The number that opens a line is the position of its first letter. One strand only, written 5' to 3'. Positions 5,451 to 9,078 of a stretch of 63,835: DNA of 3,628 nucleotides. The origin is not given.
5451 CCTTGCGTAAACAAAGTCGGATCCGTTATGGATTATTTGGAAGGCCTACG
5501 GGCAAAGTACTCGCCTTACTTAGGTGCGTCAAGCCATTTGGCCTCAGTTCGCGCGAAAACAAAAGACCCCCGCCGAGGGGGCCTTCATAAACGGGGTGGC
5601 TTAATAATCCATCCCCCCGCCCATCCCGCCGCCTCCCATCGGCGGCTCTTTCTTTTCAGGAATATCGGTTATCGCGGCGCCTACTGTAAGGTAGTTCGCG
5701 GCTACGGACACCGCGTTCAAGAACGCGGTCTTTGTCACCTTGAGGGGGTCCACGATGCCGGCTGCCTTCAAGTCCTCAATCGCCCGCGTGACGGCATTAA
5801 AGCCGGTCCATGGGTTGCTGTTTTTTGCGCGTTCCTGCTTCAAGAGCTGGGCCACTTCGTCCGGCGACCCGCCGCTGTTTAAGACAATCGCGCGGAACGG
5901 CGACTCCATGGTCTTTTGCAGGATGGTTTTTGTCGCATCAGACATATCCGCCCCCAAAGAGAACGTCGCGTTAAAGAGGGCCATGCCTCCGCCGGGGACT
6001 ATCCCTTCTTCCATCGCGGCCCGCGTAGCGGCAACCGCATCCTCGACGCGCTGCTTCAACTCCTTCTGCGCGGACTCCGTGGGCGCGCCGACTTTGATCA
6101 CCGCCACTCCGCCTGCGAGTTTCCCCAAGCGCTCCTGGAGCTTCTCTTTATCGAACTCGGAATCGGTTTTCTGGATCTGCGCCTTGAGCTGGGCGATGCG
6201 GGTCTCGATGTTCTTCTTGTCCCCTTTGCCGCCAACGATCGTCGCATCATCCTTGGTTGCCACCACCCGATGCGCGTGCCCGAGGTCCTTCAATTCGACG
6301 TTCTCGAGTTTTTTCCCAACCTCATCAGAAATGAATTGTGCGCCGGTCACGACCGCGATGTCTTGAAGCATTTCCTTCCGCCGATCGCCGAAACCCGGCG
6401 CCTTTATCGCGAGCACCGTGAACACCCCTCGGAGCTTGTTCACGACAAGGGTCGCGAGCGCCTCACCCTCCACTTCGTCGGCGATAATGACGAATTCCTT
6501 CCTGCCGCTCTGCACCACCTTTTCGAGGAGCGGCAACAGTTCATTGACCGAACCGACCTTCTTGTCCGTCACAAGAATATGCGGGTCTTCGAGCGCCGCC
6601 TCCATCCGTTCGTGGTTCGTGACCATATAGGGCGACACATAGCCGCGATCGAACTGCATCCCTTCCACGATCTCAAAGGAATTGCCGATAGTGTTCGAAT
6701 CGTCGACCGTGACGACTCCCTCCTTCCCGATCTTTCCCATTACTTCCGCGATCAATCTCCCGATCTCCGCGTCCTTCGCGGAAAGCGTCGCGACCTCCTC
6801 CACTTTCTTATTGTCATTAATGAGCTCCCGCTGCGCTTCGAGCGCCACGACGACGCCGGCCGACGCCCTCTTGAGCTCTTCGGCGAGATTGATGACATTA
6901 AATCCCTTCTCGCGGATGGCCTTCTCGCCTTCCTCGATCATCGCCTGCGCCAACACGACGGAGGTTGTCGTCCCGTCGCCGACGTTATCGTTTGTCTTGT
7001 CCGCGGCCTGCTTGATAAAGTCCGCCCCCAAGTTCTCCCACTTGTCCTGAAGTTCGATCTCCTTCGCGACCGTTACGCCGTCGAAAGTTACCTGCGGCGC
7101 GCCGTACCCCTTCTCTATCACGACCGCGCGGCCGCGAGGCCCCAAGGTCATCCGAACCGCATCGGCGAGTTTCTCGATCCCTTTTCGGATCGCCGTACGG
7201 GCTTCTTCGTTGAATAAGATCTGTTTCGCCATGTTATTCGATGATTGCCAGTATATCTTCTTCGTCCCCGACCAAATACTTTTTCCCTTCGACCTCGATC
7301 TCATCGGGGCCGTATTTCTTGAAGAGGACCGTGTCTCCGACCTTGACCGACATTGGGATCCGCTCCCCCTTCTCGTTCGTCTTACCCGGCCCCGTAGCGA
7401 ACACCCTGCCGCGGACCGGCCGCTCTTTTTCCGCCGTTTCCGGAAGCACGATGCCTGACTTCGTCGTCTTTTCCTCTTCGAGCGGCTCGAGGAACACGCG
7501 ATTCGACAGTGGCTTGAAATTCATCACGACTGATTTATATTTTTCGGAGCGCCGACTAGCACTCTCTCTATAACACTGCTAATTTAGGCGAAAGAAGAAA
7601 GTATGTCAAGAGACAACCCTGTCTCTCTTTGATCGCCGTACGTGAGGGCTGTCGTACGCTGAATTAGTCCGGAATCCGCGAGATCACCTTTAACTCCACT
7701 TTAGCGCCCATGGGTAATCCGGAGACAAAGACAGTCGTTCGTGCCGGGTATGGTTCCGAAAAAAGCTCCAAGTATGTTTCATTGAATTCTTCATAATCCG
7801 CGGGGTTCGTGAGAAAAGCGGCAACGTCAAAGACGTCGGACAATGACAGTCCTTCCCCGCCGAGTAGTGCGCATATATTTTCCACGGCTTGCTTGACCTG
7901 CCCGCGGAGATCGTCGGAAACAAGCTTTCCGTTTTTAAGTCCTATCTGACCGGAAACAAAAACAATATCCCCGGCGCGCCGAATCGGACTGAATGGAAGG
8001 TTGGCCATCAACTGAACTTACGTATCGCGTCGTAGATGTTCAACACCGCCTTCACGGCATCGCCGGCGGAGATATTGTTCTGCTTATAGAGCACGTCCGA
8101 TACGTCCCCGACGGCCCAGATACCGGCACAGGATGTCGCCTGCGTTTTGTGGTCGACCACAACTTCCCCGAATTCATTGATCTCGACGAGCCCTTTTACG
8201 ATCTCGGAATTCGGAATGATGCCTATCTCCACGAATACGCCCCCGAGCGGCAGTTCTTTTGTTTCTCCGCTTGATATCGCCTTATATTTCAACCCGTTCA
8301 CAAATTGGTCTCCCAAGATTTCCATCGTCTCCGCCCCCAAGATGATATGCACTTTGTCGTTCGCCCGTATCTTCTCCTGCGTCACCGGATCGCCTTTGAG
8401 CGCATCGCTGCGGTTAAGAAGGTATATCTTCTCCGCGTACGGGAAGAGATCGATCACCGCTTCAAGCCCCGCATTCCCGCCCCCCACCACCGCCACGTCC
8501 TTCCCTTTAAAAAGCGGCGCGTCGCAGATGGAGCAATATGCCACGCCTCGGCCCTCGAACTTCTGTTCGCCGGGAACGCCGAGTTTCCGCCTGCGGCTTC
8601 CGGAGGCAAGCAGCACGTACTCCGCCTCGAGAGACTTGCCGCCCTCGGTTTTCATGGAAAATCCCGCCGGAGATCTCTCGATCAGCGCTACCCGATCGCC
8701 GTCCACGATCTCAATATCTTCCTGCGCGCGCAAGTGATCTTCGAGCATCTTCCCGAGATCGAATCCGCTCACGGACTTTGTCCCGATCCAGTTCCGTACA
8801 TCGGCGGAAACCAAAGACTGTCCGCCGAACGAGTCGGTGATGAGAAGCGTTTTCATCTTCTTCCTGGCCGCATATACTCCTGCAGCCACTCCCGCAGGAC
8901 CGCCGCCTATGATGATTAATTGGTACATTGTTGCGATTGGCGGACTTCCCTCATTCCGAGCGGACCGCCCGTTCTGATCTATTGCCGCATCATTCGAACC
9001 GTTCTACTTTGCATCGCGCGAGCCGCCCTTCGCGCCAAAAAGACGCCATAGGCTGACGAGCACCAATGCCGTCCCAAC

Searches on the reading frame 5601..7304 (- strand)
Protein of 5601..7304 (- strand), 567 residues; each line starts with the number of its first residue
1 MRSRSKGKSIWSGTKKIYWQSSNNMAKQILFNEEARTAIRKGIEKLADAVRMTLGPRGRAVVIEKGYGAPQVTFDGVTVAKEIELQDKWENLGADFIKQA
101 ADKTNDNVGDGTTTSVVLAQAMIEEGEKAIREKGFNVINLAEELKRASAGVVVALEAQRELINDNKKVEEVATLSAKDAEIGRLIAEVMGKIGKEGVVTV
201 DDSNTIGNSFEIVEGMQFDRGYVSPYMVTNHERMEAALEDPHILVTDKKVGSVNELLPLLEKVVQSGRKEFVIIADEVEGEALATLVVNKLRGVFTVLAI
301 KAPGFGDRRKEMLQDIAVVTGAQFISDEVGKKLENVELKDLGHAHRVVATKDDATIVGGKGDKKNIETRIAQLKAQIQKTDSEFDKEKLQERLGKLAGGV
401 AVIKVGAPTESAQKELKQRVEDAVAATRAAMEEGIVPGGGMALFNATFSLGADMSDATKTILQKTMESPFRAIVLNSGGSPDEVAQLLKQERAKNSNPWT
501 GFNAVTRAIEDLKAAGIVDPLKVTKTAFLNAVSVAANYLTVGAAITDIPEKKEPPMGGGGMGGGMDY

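Call 18: search_protein_families(library=pfam, proteins=[window:5601-7304:-], max_evalue=0.001)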
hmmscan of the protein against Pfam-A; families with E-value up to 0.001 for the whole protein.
window:5601-7304:- (567 aa): 1 family
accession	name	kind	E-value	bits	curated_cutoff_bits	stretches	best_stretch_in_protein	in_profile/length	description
PF00118.29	Cpn60_TCP1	-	1e-60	206.3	34.3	1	46-546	1-487/490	TCP-1/cpn60 chaperonin family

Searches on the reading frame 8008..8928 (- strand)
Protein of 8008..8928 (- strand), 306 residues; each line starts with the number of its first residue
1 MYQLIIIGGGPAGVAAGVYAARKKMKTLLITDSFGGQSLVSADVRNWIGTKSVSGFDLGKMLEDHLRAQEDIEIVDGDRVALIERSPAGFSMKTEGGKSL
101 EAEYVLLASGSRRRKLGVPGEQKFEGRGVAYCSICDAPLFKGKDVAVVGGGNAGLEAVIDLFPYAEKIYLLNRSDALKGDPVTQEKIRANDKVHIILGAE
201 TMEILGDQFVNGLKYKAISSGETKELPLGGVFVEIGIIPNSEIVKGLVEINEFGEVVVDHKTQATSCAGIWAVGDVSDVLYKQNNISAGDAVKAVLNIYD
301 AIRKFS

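Call 18: search_protein_families(library=pfam, proteins=[window:8008-8928:-], max_evalue=0.001)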
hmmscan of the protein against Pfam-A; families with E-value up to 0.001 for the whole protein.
window:8008-8928:- (306 aa): 10 families
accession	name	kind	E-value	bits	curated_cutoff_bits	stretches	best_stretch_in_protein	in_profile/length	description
PF07992.20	Pyr_redox_2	-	1.8e-40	139.6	26.1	1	2-279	1-279/291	Pyridine nucleotide-disulphide oxidoreductase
PF13738.12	Pyr_redox_3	-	2.7e-21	76.5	30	2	68-274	92-305/305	Pyridine nucleotide-disulphide oxidoreductase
PF01134.28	GIDA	-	8.7e-11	41.9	22.1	1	4-33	2-31/391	Glucose inhibited division protein A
PF00070.33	Pyr_redox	-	6.8e-10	39.8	22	1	145-208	2-70/82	Pyridine nucleotide-disulphide oxidoreductase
PF12831.13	FAD_oxidored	-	8.5e-09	35.6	27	1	4-50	2-53/416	FAD dependent oxidoreductase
PF03486.20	HI0933_like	-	3e-08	33.9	50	0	3-31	2-30/244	HI0933-like protein Rossmann domain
PF00890.30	FAD_binding_2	-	6.9e-07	29.2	20.4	0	4-38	2-38/414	FAD binding domain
PF05834.18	Lycopene_cycl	-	7.9e-05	22.3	23.4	0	52-129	83-160/380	Lycopene cyclase protein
PF01266.30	DAO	-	0.0002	21.5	27.9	0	4-38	2-39/353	FAD dependent oxidoreductase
PF01946.23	Thi4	-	0.00062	19.5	26.2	0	4-35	20-54/235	Thi4 family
